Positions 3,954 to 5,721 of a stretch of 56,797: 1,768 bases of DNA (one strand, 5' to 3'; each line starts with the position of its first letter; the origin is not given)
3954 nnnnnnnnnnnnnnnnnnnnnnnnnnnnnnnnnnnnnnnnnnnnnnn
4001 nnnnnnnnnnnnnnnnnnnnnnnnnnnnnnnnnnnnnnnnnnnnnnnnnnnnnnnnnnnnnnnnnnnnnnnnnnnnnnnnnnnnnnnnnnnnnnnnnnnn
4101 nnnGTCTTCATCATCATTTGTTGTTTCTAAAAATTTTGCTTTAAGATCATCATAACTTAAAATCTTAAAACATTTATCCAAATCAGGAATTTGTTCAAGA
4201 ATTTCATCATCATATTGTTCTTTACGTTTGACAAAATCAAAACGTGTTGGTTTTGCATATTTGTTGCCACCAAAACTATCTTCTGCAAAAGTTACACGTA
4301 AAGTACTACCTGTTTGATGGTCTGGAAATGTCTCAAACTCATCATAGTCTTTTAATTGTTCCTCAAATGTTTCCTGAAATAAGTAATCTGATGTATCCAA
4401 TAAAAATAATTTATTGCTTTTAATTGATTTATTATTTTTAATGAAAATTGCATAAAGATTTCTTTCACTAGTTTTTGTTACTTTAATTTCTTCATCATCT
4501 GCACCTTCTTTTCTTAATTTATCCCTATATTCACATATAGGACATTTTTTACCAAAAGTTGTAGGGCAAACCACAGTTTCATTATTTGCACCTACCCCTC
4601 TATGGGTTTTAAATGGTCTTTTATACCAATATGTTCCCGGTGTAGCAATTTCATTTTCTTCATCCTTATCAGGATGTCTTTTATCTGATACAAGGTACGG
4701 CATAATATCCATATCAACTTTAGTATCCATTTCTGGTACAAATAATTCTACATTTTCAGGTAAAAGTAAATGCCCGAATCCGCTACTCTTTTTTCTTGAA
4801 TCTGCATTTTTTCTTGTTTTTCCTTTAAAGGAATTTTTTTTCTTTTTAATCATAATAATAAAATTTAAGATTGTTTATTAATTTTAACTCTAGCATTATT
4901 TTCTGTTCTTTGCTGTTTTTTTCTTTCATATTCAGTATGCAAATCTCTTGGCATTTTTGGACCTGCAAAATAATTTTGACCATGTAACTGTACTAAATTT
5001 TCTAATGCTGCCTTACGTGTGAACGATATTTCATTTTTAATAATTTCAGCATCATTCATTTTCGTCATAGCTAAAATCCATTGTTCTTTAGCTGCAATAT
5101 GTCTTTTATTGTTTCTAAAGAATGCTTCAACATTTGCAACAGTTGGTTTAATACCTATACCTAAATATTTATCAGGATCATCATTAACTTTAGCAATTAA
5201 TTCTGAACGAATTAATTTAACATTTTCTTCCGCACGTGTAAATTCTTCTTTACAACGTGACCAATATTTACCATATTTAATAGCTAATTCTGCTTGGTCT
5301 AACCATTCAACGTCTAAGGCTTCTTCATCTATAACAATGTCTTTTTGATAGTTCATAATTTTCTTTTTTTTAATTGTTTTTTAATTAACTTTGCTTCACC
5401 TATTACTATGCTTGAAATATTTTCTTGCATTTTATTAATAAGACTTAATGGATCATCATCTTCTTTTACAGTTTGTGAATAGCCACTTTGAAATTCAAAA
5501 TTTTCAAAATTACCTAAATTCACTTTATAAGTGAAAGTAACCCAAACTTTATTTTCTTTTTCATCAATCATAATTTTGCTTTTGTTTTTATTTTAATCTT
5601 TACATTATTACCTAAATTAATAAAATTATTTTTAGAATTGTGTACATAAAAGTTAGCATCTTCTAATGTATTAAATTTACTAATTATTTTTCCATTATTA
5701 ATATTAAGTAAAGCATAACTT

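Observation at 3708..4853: Acidic-repeat Zn-ribbon protein next to the RecA/UvsX-like gene (gp32-like SSB candidate or DNA mimic)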

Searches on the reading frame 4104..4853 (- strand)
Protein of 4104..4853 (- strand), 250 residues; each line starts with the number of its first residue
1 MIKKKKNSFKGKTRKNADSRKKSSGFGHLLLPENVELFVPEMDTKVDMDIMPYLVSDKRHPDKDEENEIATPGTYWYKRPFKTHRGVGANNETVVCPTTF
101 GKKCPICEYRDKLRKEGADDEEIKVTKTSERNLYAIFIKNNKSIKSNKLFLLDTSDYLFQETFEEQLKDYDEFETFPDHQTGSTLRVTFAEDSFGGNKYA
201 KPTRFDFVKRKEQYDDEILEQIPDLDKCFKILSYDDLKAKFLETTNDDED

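Call 6: search_dna_similar(query=window:4104-4853:-, collection=phages, mode=protein, max_evalue=0.001, max_rows=30)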
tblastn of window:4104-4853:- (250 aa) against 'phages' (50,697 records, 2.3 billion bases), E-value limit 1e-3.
No match.

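Call 7: find_homologous_proteins(query=window:4104-4853:-, max_evalue=0.001)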
Query window:4104-4853:- (250 aa): 331 proteins with E <= 0.001 among 565 candidates; the best 120 are listed.
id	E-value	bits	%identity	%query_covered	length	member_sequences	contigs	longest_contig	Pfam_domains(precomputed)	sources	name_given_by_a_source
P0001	1.4e-160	550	98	100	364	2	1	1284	-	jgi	-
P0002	3.2e-118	412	72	98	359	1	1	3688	-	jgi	jgi:hypothetical protein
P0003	9.9e-110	384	68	98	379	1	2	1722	-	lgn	-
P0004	3.2e-106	372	66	96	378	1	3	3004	-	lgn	-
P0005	8.3e-106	371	65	97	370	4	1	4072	-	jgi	jgi:hypothetical protein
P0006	9.0e-106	371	66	98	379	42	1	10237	-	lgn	-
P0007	9.9e-99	348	64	97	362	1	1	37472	-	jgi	jgi:hypothetical protein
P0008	8.3e-96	338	59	98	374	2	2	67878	PF08804.17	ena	-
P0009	5.8e-95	335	59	92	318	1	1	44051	-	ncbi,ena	-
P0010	2.2e-93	330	58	97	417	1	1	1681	-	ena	-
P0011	4.1e-92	326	61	94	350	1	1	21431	-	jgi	jgi:hypothetical protein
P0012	6.3e-92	326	59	97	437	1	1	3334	-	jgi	jgi:hypothetical protein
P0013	1.2e-91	325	60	96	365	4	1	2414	-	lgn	-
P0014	1.0e-90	322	59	92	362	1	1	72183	-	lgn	-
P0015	2.4e-90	320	59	97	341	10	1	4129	-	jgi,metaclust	metaclust:\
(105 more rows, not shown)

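Call 72: search_protein_families(library=ncbifam, proteins=[window:4104-4853:-, P0008], max_evalue=0.1)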
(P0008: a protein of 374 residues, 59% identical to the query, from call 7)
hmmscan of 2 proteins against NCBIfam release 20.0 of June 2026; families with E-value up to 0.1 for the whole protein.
window:4104-4853:- (250 aa): 1 family
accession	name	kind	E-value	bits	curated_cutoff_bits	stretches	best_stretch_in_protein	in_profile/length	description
NF001645.0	PRK00420.1-2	equivalog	0.015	15.4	162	1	104-125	43-64/106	hypothetical protein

P0008 (374 aa): 0 families

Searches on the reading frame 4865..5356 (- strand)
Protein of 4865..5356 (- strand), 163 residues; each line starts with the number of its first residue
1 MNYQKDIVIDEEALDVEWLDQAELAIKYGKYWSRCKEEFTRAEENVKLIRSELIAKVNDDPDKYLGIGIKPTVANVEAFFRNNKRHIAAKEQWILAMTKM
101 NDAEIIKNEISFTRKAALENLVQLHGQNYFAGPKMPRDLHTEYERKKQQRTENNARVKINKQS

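Call 4: search_protein_families(library=phrogs, proteins=[window:4865-5356:-], max_evalue=0.01)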
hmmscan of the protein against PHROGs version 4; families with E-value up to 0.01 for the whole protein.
window:4865-5356:- (163 aa): 3 families
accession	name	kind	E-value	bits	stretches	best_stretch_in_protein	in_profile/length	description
phrog_1069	-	unknown function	2.2e-05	24.8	1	2-122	282-398/425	-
phrog_231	-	DNA, RNA and nucleotide metabolism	0.0025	19.1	1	3-55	11-63/142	UvsY-like recombination mediator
phrog_2058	-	unknown function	0.0083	17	0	3-107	24-118/158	-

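Call 57: search_protein_families(library=pfam, alignment_id=A4, max_evalue=0.1)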
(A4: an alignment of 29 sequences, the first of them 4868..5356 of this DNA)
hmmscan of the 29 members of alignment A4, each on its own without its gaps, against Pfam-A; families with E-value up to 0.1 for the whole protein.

A. member 1, window:4868-5356:- (163 aa): 2 families
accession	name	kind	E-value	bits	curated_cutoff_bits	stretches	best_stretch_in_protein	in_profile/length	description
PF11056.14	UvsY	-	0.011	16.6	22.8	1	3-50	2-49/128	Recombination, repair and ssDNA binding protein UvsY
PF14718.12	SLT_L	-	0.038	14.6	25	0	70-104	5-38/68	Soluble lytic murein transglycosylase L domain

B. families by the number of members that match (of 29 scanned): 15 families
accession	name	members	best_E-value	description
PF11056.14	UvsY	22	1.3e-05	Recombination, repair and ssDNA binding protein UvsY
PF22769.1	DCD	2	0.058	dCTP deaminase-like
PF02875.26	Mur_ligase_C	1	0.0015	Mur ligase, glutamate ligase domain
PF10167.14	BORCS8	1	0.011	BLOC-1-related complex sub-unit 8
PF25814.1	fn3_SORL1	1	0.019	SORL1-like, fn3 domain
PF07868.16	DUF1655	1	0.026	Protein of unknown function (DUF1655)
PF22085.1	NorB_cytochrome_c-like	1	0.032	Nitric oxide reductase subunit B, cytochrome c-like domain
PF14718.12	SLT_L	1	0.038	Soluble lytic murein transglycosylase L domain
PF11875.14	DnaJ-like_C11_C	1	0.066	DnaJ-like protein C11, C-terminal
PF04107.18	GCS2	1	0.067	Glutamate-cysteine ligase family 2(GCS2)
PF12746.13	GNAT_acetyltran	1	0.068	GNAT acetyltransferase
PF01430.24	HSP33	1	0.077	Hsp33 protein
PF01075.23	Glyco_transf_9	1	0.084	Glycosyltransferase family 9 (heptosyltransferase)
PF02364.21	Glucan_synthase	1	0.088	1,3-beta-glucan synthase component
PF01030.30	Recep_L_domain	1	0.094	Receptor L domain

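Call 58: search_solved_structures(query=A4, max_evalue=10, show_alignments=1)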
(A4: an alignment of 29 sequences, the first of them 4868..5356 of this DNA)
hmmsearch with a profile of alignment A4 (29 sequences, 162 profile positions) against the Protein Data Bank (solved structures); distinct sequences matched with E-value up to 10: 5.
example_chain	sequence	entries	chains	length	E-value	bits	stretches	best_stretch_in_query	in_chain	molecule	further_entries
4zwt_A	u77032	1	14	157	0.0037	20.9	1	2-112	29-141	Recombination protein uvsY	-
4zws_A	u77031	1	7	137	0.0053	20.4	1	2-113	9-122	Recombination protein uvsY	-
4zwq_A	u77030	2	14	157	0.0079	19.8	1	2-112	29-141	Recombination protein uvsY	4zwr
5aj3_O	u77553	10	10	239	0.92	13.1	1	38-161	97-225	MITORIBOSOMAL PROTEIN US15M, MRPS15 | Uncharacterized protein | Mitochondrial ribosomal protein S15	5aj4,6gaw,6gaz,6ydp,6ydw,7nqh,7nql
8oin_AL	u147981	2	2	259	1.3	12.6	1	38-161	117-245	28S ribosomal protein S15, mitochondrial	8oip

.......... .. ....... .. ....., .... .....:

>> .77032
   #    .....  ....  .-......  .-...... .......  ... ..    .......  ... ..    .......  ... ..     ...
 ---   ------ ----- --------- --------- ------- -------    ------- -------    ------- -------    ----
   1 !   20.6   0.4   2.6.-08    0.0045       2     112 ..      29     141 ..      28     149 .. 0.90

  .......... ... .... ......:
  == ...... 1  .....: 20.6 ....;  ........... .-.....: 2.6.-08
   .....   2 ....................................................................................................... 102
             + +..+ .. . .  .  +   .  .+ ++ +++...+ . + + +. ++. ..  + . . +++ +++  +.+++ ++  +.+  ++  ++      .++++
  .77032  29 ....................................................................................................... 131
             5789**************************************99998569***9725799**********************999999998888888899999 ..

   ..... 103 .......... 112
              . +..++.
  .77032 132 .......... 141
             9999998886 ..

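Call 72: search_protein_families(library=ncbifam, proteins=[window:4868-5356:-], max_evalue=0.1)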
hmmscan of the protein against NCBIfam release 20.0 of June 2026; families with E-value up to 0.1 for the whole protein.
window:4868-5356:- (163 aa): 1 family
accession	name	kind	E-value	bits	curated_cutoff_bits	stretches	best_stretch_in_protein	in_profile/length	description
NF009946.0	PRK13410.1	equivalog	0.028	12.6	1019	1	47-96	113-161/669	molecular chaperone DnaK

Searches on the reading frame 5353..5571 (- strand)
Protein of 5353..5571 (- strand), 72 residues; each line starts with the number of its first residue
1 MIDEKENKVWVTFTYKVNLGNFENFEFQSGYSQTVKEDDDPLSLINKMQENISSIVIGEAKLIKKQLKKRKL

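Call 4: search_protein_families(library=phrogs, proteins=[window:5353-5571:-], max_evalue=0.01)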
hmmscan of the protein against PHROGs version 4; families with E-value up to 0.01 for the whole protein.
window:5353-5571:- (72 aa): 1 family
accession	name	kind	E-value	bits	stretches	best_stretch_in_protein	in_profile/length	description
phrog_5189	-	unknown function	1.9e-05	25.6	1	5-43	3-41/66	-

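Call 88: search_protein_families(library=pfam, proteins=[window:5356-5571:-], max_evalue=0.1)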
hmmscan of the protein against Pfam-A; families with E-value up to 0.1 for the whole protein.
window:5356-5571:- (72 aa): 0 families
